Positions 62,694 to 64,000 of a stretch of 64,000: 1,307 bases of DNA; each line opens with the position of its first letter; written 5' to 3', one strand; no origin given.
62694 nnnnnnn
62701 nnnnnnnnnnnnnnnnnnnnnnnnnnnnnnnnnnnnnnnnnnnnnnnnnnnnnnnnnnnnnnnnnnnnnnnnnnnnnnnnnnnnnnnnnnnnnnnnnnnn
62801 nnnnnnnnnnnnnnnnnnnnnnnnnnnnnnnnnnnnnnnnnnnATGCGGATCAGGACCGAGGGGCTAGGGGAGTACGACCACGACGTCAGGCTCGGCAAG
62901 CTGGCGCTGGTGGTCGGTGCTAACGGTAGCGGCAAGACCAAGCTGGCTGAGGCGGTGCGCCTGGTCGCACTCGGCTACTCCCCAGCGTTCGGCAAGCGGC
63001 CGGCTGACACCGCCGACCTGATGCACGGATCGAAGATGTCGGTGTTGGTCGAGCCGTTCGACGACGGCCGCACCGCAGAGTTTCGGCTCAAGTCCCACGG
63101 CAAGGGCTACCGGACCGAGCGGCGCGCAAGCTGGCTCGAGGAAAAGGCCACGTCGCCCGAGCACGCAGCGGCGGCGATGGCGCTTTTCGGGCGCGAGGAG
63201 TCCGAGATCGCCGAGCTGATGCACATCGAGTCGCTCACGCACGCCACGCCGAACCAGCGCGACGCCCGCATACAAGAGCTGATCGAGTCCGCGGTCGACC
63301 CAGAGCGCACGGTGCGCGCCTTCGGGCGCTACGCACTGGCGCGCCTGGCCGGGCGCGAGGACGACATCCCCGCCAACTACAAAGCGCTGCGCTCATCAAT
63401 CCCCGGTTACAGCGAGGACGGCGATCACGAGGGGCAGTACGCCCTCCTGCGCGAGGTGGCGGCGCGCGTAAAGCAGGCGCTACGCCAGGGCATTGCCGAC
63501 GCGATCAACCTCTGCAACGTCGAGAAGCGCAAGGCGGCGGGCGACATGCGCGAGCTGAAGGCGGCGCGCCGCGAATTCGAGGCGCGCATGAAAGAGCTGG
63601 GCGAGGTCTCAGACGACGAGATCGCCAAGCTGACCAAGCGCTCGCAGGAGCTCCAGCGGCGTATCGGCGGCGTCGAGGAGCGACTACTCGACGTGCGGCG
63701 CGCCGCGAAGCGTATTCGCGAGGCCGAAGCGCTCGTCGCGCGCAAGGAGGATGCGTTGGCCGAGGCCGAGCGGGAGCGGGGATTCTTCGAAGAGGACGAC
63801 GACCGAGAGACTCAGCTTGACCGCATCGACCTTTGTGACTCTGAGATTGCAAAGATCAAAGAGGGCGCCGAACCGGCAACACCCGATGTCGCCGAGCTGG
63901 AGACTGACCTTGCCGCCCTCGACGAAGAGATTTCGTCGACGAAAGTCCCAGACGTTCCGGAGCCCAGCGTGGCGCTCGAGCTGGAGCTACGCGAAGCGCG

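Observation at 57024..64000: Prophage-like early region with SNF2 helicase and YqaJ-RecT recombination module; boundaries and integrase not in window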

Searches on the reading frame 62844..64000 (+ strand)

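Call 10: search_protein_families(library=pfam, proteins=[window:62844-64000:+], max_evalue=0.01)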
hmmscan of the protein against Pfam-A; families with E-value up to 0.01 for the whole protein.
window:62844-64000:+ (385 aa): 3 families
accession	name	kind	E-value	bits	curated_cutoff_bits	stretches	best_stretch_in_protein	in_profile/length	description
PF02463.25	SMC_N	-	0.00076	19.4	40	1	20-62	26-67/220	RecF/RecN/SMC N terminal domain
PF13476.12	AAA_23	-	0.00094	20.3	27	0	19-73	20-69/201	AAA domain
PF13166.12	AAA_13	-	0.0088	15.2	36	0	17-45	15-43/713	AAA domain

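Call 11: search_protein_families(library=phrogs, proteins=[window:62844-64000:+], max_evalue=0.01)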
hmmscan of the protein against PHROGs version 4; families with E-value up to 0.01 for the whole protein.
window:62844-64000:+ (385 aa): 4 families
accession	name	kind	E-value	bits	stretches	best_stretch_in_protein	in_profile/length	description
phrog_32642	-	unknown function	2.5e-05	24.1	1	21-82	25-89/743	-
phrog_77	-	DNA, RNA and nucleotide metabolism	7.9e-05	22.3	0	209-363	641-779/967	SbcC-like subunit of palindrome specific endonuclease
phrog_5836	-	unknown function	0.00032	19.8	1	11-39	41-69/1071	-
phrog_1686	-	tail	0.0033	16.3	1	214-366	556-698/1224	tail length tape measure protein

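Call 16: find_related_loci(query=window:62844-64000:+, collection=viral_contigs, flank=10000)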
Query window:62844-64000:+ (385 aa) in viral_contigs; peptide patterns used: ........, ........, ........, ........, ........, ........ (x = any residue, [..] = any of these).
29 stretches matched a pattern, but none encodes a relative of the query by tblastn (E <= 1e-3).

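Call 19: find_related_loci(query=window:62844-64000:+, collection=genome_contigs, flank=10000)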
Query window:62844-64000:+ (385 aa) in genome_contigs; peptide patterns used: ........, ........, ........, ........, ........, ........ (x = any residue, [..] = any of these).
355 stretches matched a pattern, but none encodes a relative of the query by tblastn (E <= 1e-3).

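Call 20: find_related_loci(query=window:62844-64000:+, collection=metagenome_contigs, flank=10000)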
Query window:62844-64000:+ (385 aa) in metagenome_contigs; peptide patterns used: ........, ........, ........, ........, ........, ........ (x = any residue, [..] = any of these).
321 stretches matched a pattern, but none encodes a relative of the query by tblastn (E <= 1e-3).

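Call 21: find_homologous_proteins(query=window:62844-64000:+, max_evalue=0.001)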
Query window:62844-64000:+: 8000 candidates shared short words with the query, none scored E <= 0.001.

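Call 36: search_protein_families(library=padloc, proteins=[window:62844-64000:+], max_evalue=0.01)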
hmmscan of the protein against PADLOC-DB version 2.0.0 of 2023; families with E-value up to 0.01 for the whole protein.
window:62844-64000:+ (385 aa): 23 families
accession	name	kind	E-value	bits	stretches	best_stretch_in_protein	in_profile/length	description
PDLC04135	mad3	-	7.2e-07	27.1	1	12-94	15-108/374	mads_3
PDLC04140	mad8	-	1.7e-06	25.8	1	8-240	17-125/314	mads_8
PDLC03859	LmuB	-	2.7e-06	24.9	1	153-364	269-452/611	-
PDLC04178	HEC-01A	-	7.3e-06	23.3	1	14-42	24-52/399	-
PDLC02663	DndD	-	9.2e-06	22.7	1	198-312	384-496/675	DndD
PDLC02668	DndD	-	2.7e-05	21.3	0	22-44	34-56/659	DndD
PDLC02756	PbeC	-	0.00015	18.9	1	21-51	34-63/643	PbeC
PDLC04177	HEC-01A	-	0.00024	18.2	1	9-41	17-49/393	-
PDLC00507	JetC1|JetC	-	0.00042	16.7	0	211-328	699-815/1215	DUF3584 domain; MukB-like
PDLC04611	PDC-M38A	-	0.00044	17.9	1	16-45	20-49/383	-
PDLC02335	AbiLi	-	0.0005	17.2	1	15-41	73-99/326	AbiLi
PDLC00278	PtuA1|PtuA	-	0.00059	17.2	1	19-100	24-103/436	AAA ATPase domain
PDLC04175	HEC-01A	-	0.00062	16.9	1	13-92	20-94/363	-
PDLC02740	PbeC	-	0.00068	16.6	0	22-45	32-55/648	PbeC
PDLC04392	PDC-M07A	-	0.0012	16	1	14-42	17-45/432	-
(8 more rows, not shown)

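Call 37: search_protein_families(library=ncbifam, proteins=[window:62844-64000:+], max_evalue=0.01)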
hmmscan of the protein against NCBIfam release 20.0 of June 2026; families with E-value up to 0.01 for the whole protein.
window:62844-64000:+ (385 aa): 6 families
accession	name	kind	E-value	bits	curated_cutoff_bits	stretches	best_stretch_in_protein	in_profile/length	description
NF003034.1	PRK03918.1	equivalog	2.4e-07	29.1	700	1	227-365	277-416/878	DNA double-strand break repair ATPase Rad50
NF045487.1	ASRP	equivalog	2.1e-05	23.4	300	0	245-366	137-441/593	archaea-specific SMC-related protein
TIGR00611.2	recf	equivalog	0.00012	21.4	172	1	18-47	21-50/339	DNA replication/repair protein RecF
TIGR02168.1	SMC_prok_B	equivalog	0.00012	19.9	567.35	0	220-364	680-927/1181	chromosome segregation protein SMC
TIGR00606.1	rad50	subfamily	0.0018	16.1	453.75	0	8-51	14-61/1311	DNA repair protein Rad50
TIGR03185.1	DNA_S_dndD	equivalog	0.0019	16.8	245.85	0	21-46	31-56/650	DNA sulfur modification protein DndD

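Call 60: search_dna_similar(query=window:62844-64000:+, collection=phages, mode=protein, max_rows=15, max_evalue=0.001)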
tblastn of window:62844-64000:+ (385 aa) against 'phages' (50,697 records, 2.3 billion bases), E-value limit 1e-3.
No match.

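Call 68: search_protein_representatives(protein=window:62844-64000:+)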
Query: 385 residues. Proteins with E-value up to 0.001 (for the whole library): 227; up to 1e-10: 145; up to 1e-30: 50. The best 150 are listed.
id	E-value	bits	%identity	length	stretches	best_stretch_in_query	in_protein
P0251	1.6e-238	807.3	82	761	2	1-385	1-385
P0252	1.3e-56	209.0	40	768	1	1-378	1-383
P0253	6.0e-51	190.4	38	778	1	1-373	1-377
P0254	2.5e-48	181.8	33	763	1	3-371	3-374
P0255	2.0e-47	178.9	38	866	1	1-376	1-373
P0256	2.1e-46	175.5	37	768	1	1-375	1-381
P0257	7.2e-45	170.4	36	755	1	1-376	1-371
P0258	1.4e-44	169.5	35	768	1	1-374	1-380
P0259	2.3e-44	168.8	35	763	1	1-371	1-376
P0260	1.3e-42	163.0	36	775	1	3-378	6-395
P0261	1.3e-41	159.7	34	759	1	1-363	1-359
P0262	8.5e-41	157.0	33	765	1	2-366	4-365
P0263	3.5e-40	155.0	40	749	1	1-301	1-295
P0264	3.9e-40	154.9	36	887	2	2-337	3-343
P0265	7.5e-40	153.9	36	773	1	1-365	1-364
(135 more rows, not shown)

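Call 70: search_protein_families(library=pfam, proteins=[P0251, P0252], max_evalue=0.01)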
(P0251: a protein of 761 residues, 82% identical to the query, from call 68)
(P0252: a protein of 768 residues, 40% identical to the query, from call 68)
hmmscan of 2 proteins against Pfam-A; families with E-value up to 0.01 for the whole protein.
P0251 (761 aa): 3 families
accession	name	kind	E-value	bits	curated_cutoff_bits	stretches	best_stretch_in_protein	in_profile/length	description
PF02463.25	SMC_N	-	6.7e-06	26.1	40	1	20-691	26-153/220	RecF/RecN/SMC N terminal domain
PF13476.12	AAA_23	-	0.0028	18.8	27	1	19-57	20-61/201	AAA domain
PF06414.18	Zeta_toxin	-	0.0054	16.6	22.3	0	19-39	17-37/199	Zeta toxin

P0252 (768 aa): 2 families
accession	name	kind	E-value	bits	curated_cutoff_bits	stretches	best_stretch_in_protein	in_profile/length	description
PF13476.12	AAA_23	-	9.3e-07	30.1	27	1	12-59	12-57/201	AAA domain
PF02463.25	SMC_N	-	0.0052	16.7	40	0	14-61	19-66/220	RecF/RecN/SMC N terminal domain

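Call 71: search_solved_structures(query=P0251, max_evalue=0.01)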
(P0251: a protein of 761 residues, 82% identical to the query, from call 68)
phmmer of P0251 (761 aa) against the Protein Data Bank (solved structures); distinct sequences matched with E-value up to 0.01: 0.

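Call 83: find_related_loci(query=A4, collection=viral_contigs, flank=10000)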
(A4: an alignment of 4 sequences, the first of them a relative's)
Query A4 (761 aa) in viral_contigs; peptide patterns used: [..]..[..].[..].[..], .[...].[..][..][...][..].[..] (x = any residue, [..] = any of these).
74 stretches matched a pattern, but none encodes a relative of the query by tblastn (E <= 1e-3).
